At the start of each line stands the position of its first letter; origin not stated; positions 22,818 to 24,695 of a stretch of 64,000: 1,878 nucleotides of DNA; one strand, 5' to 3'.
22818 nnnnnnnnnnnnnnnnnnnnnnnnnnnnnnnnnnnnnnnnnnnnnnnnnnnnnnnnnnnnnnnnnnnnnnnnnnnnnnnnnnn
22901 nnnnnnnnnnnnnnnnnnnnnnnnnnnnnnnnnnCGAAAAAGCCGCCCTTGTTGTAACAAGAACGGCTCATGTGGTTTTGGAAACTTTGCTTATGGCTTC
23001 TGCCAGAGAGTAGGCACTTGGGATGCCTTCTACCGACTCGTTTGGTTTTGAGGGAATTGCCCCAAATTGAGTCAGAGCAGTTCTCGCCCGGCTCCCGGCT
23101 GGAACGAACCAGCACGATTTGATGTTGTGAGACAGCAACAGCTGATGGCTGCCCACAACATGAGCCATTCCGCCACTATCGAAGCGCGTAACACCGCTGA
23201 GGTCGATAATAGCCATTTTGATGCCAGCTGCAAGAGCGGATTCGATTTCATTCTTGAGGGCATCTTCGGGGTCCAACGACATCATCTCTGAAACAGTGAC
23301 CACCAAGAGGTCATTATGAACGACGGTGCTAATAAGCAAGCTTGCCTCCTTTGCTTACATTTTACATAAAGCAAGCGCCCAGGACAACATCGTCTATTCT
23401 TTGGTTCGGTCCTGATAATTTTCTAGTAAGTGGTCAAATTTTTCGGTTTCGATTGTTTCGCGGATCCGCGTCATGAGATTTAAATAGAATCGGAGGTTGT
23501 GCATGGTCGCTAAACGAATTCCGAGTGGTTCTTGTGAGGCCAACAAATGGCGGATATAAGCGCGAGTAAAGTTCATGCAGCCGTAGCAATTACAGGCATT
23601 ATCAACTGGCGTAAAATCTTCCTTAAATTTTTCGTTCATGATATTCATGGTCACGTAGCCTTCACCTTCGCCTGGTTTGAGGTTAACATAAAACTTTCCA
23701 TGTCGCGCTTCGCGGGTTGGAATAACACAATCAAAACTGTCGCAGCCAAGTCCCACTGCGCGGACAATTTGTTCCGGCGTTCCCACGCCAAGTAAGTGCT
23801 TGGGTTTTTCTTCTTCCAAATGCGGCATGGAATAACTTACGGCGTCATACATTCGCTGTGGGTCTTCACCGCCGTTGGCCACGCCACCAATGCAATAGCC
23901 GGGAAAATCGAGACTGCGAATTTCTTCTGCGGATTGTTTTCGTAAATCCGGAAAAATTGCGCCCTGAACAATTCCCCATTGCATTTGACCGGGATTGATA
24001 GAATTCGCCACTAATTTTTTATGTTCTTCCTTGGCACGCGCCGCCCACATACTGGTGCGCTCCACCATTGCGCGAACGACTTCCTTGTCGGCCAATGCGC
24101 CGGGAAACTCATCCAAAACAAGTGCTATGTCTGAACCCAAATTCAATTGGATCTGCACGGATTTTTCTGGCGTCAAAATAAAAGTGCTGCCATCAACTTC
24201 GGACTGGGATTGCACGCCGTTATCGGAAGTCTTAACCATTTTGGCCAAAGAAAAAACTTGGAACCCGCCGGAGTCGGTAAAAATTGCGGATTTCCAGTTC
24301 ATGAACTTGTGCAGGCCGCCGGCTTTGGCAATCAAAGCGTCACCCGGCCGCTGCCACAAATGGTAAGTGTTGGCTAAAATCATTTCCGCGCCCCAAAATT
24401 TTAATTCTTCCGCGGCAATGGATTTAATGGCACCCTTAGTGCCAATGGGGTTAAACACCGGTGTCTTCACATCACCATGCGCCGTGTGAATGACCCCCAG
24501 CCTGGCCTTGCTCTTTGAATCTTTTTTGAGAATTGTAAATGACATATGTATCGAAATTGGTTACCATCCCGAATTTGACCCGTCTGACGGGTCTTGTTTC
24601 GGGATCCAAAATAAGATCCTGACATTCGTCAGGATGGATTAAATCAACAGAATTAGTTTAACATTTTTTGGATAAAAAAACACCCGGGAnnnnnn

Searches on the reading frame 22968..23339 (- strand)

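Call 28: search_protein_families(library=pfam, proteins=[window:22968-23339:-], max_evalue=0.01)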
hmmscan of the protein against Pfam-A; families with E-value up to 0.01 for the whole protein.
window:22968-23339:- (123 aa): 2 families
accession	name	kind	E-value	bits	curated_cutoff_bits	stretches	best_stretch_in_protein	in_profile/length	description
PF01740.26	STAS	-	2.6e-07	30.8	22.6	1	4-76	3-76/106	STAS domain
PF13466.11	STAS_2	-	0.0001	22.8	29.2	1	20-71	7-57/80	STAS domain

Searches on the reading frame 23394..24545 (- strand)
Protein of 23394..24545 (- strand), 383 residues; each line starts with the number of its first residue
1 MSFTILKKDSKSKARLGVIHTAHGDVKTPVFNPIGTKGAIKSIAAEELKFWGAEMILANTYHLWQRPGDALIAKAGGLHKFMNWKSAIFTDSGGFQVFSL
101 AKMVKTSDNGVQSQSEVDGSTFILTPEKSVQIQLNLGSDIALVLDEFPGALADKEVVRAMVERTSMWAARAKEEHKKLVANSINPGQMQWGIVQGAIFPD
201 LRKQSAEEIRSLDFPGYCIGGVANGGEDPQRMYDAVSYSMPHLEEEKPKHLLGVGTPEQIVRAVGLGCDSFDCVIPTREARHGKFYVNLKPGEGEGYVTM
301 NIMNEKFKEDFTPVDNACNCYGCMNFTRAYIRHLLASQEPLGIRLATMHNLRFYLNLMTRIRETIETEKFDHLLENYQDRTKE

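Call 71: search_protein_families(library=pfam, proteins=[window:23394-24545:-], max_evalue=0.00001)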
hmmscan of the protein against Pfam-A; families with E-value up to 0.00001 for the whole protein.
window:23394-24545:- (383 aa): 1 family
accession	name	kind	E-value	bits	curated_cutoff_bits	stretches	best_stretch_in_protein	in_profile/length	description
PF01702.25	TGT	-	4.5e-135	450.8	26.3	1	13-380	2-354/357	Queuine tRNA-ribosyltransferase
